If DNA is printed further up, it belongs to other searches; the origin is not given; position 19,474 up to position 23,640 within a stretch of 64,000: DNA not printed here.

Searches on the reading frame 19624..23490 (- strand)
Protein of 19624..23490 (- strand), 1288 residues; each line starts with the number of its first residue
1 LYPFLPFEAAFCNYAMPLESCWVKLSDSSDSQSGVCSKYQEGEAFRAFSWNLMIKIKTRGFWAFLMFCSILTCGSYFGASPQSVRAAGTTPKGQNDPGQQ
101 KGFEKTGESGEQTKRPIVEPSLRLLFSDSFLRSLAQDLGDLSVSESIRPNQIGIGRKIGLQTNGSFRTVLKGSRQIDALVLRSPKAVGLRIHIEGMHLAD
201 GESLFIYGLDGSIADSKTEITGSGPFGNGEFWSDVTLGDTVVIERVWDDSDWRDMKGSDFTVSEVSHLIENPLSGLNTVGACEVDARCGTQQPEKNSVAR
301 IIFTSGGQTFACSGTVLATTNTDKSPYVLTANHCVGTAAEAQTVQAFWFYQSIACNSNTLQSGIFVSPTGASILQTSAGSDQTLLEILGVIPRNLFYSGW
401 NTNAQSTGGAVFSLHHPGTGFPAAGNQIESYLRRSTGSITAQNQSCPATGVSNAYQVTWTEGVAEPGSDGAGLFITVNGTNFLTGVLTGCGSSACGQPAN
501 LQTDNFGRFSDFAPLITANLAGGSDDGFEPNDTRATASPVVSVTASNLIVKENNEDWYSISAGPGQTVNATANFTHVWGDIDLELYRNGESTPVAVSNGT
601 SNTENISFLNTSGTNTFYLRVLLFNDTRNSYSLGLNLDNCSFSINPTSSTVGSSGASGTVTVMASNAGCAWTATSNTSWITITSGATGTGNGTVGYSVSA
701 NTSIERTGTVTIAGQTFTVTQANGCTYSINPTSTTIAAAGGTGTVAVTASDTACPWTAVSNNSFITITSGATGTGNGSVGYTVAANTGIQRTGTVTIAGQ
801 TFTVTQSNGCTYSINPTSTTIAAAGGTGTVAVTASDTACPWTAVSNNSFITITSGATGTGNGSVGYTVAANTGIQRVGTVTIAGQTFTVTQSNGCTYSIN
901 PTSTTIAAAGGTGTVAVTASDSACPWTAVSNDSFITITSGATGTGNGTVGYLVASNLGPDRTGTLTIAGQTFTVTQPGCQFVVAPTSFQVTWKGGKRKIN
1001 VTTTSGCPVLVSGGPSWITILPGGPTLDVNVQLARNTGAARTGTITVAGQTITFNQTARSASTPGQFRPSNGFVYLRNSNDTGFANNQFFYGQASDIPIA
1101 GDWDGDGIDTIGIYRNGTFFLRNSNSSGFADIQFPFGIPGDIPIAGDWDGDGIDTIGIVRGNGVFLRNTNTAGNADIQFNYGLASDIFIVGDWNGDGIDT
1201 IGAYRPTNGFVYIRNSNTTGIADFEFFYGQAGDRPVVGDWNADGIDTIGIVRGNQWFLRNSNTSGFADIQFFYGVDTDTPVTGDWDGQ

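Call 8: search_protein_families(library=pfam, proteins=[window:19624-23490:-], max_evalue=0.01)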
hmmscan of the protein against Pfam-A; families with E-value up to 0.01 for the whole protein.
window:19624-23490:- (1288 aa): 2 families
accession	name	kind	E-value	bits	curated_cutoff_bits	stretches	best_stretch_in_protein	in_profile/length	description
PF13004.13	BACON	-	1.1e-15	57.7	25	5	671-722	3-61/61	Putative binding domain, N-terminal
PF03173.19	CHB_HEX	-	0.0024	18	25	0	712-734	62-84/160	Putative carbohydrate binding domain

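Call 58: search_protein_families(library=ncbifam, proteins=[window:19624-23490:-], max_evalue=0.01)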
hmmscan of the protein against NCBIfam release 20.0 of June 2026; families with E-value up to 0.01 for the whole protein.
window:19624-23490:- (1288 aa): 0 families
